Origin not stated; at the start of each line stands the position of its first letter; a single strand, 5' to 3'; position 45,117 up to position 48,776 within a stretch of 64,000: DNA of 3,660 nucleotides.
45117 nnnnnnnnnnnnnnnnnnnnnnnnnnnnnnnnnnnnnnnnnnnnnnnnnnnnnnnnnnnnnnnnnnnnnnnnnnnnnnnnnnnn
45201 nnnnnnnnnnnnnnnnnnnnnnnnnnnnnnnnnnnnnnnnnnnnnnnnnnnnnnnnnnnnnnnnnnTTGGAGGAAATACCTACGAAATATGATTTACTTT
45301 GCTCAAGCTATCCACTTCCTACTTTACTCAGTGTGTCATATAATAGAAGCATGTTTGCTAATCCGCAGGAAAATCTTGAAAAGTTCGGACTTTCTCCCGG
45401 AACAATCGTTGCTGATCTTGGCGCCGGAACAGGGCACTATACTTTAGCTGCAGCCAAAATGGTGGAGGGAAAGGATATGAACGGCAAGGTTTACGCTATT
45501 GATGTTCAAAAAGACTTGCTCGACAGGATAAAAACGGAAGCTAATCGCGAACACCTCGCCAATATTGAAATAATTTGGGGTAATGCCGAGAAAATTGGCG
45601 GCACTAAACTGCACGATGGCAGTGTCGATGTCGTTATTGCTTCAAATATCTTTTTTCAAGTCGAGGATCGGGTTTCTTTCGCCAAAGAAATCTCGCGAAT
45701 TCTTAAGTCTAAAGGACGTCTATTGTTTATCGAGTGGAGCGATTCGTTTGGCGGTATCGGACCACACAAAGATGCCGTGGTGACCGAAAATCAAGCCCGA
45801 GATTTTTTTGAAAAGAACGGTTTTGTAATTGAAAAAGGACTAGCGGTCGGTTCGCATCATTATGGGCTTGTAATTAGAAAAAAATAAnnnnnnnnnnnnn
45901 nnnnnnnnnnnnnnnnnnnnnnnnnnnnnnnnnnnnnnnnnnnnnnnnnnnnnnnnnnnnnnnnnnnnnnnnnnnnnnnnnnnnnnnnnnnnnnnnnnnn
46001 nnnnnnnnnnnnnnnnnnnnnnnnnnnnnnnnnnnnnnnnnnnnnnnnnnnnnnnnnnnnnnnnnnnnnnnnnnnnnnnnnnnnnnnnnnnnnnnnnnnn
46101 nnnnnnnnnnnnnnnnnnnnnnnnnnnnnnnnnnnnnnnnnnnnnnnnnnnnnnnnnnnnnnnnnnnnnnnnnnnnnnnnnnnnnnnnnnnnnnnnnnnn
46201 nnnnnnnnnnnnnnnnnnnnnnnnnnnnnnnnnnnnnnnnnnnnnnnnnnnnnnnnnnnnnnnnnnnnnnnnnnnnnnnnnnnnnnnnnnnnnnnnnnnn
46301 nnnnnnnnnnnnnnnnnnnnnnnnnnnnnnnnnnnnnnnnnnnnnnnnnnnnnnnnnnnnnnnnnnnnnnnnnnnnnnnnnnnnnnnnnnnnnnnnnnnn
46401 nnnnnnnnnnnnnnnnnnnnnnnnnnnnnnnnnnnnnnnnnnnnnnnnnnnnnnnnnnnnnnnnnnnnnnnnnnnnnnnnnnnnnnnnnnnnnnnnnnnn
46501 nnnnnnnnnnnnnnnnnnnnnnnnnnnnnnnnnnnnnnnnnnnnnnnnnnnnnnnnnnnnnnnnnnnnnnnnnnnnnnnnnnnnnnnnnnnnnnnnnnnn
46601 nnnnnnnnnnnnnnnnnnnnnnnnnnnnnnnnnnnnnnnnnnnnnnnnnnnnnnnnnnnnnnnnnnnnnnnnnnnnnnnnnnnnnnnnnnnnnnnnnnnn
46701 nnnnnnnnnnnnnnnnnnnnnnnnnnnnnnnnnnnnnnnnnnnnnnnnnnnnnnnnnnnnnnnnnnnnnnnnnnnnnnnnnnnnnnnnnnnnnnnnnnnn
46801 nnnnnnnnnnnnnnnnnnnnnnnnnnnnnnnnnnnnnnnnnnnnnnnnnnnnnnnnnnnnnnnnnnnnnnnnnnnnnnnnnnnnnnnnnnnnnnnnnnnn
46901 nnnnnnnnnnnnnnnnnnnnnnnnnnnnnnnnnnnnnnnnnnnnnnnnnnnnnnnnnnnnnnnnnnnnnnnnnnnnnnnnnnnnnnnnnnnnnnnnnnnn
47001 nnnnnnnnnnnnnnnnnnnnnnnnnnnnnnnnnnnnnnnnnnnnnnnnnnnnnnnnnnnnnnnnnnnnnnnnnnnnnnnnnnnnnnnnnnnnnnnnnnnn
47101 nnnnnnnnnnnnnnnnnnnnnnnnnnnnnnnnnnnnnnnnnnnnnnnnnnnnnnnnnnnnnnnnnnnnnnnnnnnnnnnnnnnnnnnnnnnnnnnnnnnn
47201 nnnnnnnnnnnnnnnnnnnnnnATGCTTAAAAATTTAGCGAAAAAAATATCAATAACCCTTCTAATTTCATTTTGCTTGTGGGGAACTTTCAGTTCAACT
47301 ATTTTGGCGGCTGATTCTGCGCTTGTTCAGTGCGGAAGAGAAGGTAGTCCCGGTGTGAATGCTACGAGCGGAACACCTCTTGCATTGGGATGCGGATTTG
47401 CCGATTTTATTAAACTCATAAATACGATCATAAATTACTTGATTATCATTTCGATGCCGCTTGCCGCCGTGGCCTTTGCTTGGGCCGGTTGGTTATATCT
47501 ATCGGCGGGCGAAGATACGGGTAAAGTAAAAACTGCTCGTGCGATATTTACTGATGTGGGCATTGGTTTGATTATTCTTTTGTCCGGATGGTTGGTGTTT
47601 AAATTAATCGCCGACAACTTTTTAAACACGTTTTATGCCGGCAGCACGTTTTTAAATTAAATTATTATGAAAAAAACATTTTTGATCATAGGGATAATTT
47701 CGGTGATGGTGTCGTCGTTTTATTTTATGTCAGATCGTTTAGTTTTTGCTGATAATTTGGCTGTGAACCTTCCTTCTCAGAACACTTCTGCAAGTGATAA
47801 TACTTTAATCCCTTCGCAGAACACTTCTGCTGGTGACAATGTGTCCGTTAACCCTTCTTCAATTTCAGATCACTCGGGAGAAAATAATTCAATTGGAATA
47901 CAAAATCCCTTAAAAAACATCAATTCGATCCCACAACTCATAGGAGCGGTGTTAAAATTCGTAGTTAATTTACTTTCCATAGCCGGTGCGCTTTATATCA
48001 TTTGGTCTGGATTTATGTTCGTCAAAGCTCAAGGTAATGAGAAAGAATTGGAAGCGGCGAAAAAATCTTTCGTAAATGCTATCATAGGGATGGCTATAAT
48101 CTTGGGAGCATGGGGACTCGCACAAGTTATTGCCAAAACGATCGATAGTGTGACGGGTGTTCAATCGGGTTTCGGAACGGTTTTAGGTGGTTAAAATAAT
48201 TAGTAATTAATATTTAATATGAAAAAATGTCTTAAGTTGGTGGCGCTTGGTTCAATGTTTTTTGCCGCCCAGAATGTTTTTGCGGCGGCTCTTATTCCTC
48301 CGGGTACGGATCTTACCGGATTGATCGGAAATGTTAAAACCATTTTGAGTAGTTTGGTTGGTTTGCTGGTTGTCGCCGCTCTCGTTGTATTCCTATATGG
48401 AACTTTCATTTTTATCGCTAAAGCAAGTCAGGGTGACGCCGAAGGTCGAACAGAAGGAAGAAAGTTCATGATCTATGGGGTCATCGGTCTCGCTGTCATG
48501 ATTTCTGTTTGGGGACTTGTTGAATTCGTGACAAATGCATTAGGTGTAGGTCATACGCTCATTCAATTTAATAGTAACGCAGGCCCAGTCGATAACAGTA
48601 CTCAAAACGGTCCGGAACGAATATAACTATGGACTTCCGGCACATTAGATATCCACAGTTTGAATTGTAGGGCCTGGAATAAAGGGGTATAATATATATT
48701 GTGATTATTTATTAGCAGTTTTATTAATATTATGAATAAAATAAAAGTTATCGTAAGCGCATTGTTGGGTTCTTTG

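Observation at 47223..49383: Tandem array of five paralogous TrbC/VirB2-like small membrane (pilin-like) genes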

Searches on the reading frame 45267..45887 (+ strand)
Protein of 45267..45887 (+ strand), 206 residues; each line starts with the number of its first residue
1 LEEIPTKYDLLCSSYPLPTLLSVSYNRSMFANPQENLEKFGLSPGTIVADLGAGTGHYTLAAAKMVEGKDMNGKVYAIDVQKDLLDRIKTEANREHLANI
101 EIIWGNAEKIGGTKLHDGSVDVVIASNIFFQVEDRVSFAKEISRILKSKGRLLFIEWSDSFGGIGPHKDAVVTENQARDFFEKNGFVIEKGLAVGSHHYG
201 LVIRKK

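Call 3: search_protein_families(library=pfam, proteins=[window:45267-45887:+], max_evalue=1)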
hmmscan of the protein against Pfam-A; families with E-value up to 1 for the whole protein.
window:45267-45887:+ (206 aa): 20 families
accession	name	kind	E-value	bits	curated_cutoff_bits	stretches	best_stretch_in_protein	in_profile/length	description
PF13847.12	Methyltransf_31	-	7.1e-18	65.1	27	1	43-158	2-113/145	Methyltransferase domain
PF08241.18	Methyltransf_11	-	7.4e-17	62.2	21.2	1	50-154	2-95/95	Methyltransferase domain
PF13649.12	Methyltransf_25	-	3.3e-15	57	27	1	48-150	1-97/97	Methyltransferase domain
PF01209.24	Ubie_methyltran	-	2.4e-12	47.2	20.1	1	43-159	46-156/233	ubiE/COQ5 methyltransferase family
PF08242.18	Methyltransf_12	-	8.4e-10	39.7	30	1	50-152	2-98/98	Methyltransferase domain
PF01728.25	FtsJ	-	8.1e-08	32.8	24.1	1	35-125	11-97/181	FtsJ-like methyltransferase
PF13489.12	Methyltransf_23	-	2e-05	24.8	27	1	25-192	1-150/164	Methyltransferase domain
PF01135.25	PCMT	-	2.3e-05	24.7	20.3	1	28-106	60-132/210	Protein-L-isoaspartate(D-aspartate) O-methyltransferase (PCMT)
PF13679.12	Methyltransf_32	-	4.2e-05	24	27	1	46-125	27-107/143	Methyltransferase domain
PF02390.23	Methyltransf_4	-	6.6e-05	22.9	24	1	46-122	3-75/173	Putative methyltransferase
PF06325.19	PrmA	-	0.00019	21.5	22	1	38-154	156-258/296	Ribosomal protein L11 methyltransferase (PrmA)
PF05175.20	MTS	-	0.0008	19.5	23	1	46-155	33-139/170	Methyltransferase small domain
PF05148.21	Methyltransf_8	-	0.0031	17.8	27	1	115-161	118-163/219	Hypothetical methyltransferase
PF10294.15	Methyltransf_16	-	0.011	16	21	1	47-153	49-154/174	Lysine methyltransferase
PF05219.18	DREV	-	0.015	14.9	26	1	48-152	98-184/265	DREV methyltransferase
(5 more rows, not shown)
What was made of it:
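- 45351..45887 (+): Class I SAM-dependent methyltransferase (UbiE/COQ5-like), first gene of the operon. The mechanical ORF starts at TTG 45267, but the orthologous start is ATG 45351. Methyltransf_31/11/25 hits, E 1e-15 to 1e-18 (call 3).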

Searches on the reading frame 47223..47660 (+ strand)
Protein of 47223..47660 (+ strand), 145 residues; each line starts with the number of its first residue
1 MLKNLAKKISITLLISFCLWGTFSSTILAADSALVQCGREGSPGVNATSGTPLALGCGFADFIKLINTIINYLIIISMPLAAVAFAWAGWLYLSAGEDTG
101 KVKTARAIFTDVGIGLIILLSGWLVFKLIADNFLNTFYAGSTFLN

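Call 3: search_protein_families(library=pfam, proteins=[window:47223-47660:+], max_evalue=1)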
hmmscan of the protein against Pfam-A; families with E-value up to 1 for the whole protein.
window:47223-47660:+ (145 aa): 1 family
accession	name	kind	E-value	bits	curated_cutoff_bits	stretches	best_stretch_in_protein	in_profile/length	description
PF18895.5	T4SS_pilin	-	3.2e-05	24.4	26.6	1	65-129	8-71/71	Type IV secretion system pilin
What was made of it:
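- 47223..47660 (+): P1, pilin-like protein: signal peptide, conserved Cys pair in the exposed N-terminal segment, TM-loop-TM hairpin, conserved C-terminal tail. PF18895 at 24.4 bits (cut-off 26.6; call 3).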

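Call 4: search_protein_families(library=ncbifam, proteins=[window:47223-47660:+], max_evalue=1)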
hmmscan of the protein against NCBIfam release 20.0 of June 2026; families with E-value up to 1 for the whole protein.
window:47223-47660:+ (145 aa): 2 families
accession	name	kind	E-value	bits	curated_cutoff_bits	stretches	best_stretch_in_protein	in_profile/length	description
NF045849.1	ICE_MMCAP2_0565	equivalog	0.0016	18.1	40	1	63-131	10-78/80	Mbov_0395 family pilin-like conjugal transfer protein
NF003580.0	PRK05248.3-1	equivalog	0.11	12.6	237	1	53-70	99-116/122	hypothetical protein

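Call 25: list_cluster_members(proteins=[window:47223-47660:+, window:47667-48194:+, window:48219-48626:+, window:48732-49103:+, window:49120-49383:+, window:45889-47217:+, window:42298-44763:+, window:49468-50076:-, window:51131-52204:-])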
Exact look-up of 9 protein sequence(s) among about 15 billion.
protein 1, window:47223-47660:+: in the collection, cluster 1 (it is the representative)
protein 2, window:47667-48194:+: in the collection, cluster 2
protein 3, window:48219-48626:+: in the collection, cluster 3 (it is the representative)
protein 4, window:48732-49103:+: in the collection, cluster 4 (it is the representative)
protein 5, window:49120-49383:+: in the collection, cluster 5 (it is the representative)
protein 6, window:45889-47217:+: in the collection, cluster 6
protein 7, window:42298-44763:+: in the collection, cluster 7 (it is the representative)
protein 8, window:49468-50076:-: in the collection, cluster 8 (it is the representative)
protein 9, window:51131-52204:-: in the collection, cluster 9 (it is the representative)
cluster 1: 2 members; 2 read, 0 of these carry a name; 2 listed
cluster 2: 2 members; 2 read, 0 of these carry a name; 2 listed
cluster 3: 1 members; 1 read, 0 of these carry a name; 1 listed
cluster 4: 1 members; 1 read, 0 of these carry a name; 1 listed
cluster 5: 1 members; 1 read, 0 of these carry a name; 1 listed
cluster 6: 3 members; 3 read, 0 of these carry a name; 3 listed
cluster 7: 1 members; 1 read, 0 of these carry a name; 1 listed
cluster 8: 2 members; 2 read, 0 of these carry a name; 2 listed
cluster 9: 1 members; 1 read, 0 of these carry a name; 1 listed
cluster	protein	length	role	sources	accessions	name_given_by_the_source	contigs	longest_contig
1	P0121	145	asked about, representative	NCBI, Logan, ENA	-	-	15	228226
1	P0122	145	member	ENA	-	-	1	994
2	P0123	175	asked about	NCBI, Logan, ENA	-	-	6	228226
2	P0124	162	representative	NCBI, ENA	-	-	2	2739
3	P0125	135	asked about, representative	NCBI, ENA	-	-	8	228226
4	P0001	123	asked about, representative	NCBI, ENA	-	-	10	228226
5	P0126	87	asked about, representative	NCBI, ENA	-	-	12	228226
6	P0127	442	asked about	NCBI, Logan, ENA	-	-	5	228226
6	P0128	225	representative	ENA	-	-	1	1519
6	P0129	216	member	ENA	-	-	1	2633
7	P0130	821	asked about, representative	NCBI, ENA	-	-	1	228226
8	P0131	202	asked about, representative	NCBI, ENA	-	-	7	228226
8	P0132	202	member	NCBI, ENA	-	-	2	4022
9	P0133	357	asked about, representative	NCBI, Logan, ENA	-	-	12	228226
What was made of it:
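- Tried and rejected: Exact look-ups returned no accession numbers or names for the window proteins (call 25).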

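Call 87: search_protein_families(library=pfam, alignment_id=A4, max_evalue=0.001)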
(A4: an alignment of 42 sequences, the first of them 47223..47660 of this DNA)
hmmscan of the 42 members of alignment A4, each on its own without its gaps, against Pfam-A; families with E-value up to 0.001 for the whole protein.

A. member 1, window:47223-47660:+ (145 aa): 1 family
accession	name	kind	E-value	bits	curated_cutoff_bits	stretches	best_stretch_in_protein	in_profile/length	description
PF18895.5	T4SS_pilin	-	3.2e-05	24.4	26.6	1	65-129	8-71/71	Type IV secretion system pilin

B. families by the number of members that match (of 42 scanned): 6 families
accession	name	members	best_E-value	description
PF18895.5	T4SS_pilin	42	9.1e-12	Type IV secretion system pilin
PF04956.18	TrbC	4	4e-06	TrbC/VIRB2 pilin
PF18920.5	DUF5671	1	7.9e-07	Domain of unknown function (DUF5671)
PF01810.24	LysE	1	0.00032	LysE type translocator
PF15879.10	MWFE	1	0.0007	NADH-ubiquinone oxidoreductase MWFE subunit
PF19529.4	DUF6057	1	0.00096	Family of unknown function (DUF6057)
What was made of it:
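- On Pfam PF18895 T4SS_pilin: All 42 orthologues and paralogues hit PF18895 at E <= 1e-3 (call 87).
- On Pfam PF04956 TrbC/VirB2: 4 of 42 relatives hit at E <= 1e-3 (call 87).
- Closest known: Classical VirB2/TrbC pilins of Gram-negative type IV secretion systems. Same: 4 of 42 relatives hit PF04956 (call 87).
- All 42 of 42 proteins hit PF18895 specifically, with best E 9e-12 (call 87).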

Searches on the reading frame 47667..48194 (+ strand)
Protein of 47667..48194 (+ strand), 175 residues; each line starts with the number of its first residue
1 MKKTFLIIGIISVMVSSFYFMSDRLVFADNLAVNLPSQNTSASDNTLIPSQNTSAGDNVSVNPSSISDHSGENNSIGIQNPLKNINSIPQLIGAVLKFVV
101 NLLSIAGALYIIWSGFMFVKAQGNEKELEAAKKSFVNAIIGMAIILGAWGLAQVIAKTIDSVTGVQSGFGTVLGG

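Call 3: search_protein_families(library=pfam, proteins=[window:47667-48194:+], max_evalue=1)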
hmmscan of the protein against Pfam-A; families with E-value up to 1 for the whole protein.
window:47667-48194:+ (175 aa): 5 families
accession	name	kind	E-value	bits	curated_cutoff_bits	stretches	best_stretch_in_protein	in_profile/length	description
PF18895.5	T4SS_pilin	-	7.3e-09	36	26.6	1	87-155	4-71/71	Type IV secretion system pilin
PF01810.24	LysE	-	0.0011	19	25.6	1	98-145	57-106/193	LysE type translocator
PF04956.18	TrbC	-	0.0052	17.4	27.9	1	89-153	38-96/98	TrbC/VIRB2 pilin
PF14147.11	Spore_YhaL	-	0.054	13.6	27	1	109-130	10-31/52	Sporulation protein YhaL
PF04290.18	DctQ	-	0.064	13.6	28.3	1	89-148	58-115/132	Tripartite ATP-independent periplasmic transporters, DctQ component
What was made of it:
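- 47667..48194 (+): P2, pilin-like protein with the longest exposed N-terminal segment, rich in S, N and T and containing an imperfect 13-residue duplication. PF18895 at 36.0 bits; weak PF04956 at 17.4 bits (call 3).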

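Call 4: search_protein_families(library=ncbifam, proteins=[window:47667-48194:+], max_evalue=1)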
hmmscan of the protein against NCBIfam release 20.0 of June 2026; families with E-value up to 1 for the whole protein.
window:47667-48194:+ (175 aa): 2 families
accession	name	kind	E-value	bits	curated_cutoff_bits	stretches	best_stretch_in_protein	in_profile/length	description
NF045849.1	ICE_MMCAP2_0565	equivalog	9.1e-08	31.7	40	1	86-159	7-80/80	Mbov_0395 family pilin-like conjugal transfer protein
NF005167.0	PRK06638.2-2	equivalog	0.38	10.5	137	1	92-170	48-127/176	NADH-quinone oxidoreductase subunit J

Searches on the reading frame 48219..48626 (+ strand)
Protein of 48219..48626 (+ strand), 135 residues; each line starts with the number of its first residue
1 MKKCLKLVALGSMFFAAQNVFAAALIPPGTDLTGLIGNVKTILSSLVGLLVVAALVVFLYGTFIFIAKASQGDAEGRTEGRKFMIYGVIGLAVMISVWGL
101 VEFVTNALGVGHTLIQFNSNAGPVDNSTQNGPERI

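Call 3: search_protein_families(library=pfam, proteins=[window:48219-48626:+], max_evalue=1)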
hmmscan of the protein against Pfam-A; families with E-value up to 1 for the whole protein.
window:48219-48626:+ (135 aa): 8 families
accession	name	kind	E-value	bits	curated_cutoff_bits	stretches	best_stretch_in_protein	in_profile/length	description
PF18895.5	T4SS_pilin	-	1.8e-08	34.8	26.6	1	32-104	5-71/71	Type IV secretion system pilin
PF18920.5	DUF5671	-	7.9e-07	29.5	28.4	1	7-118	9-115/132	Domain of unknown function (DUF5671)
PF16962.11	ABC_export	-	0.0011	18.1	29.7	1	32-106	9-89/531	Putative ABC exporter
PF25258.1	DUF7859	-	0.045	14.1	27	1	46-81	15-48/49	Family of unknown function (DUF7859)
PF24007.1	DUF7321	-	0.055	13.6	27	1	42-108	3-68/155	Domain of unknown function (DUF7321)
PF19607.4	DUF6112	-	0.33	11.2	25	1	28-95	5-71/88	Family of unknown function (DUF6112)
PF00335.26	Tetraspanin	-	0.75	9.9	32.1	0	39-101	1-63/225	Tetraspanin family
PF03994.20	DUF350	-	0.91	10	26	1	53-106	48-98/133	Domain of Unknown Function (DUF350)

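Call 4: search_protein_families(library=ncbifam, proteins=[window:48219-48626:+], max_evalue=1)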
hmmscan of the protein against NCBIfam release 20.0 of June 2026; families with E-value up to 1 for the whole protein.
window:48219-48626:+ (135 aa): 5 families
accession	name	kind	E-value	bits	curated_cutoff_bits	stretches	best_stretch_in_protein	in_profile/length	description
NF045849.1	ICE_MMCAP2_0565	equivalog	1.1e-07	31.4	40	1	37-107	11-79/80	Mbov_0395 family pilin-like conjugal transfer protein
NF037976.1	gtrA_1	subfamily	0.0052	16.9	50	1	37-105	29-92/126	GtrA family protein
NF041554.1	SA1362_fam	subfamily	0.0084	16.2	42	1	34-67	19-52/70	SA1362 family protein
NF002960.0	PRK03625.1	equivalog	0.022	15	92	1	45-62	5-22/67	twin-arginine translocase subunit TatE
NF047761.1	LBF_4227_fam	equivalog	0.28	11.8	75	1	49-74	46-71/96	LBF_4227 family protein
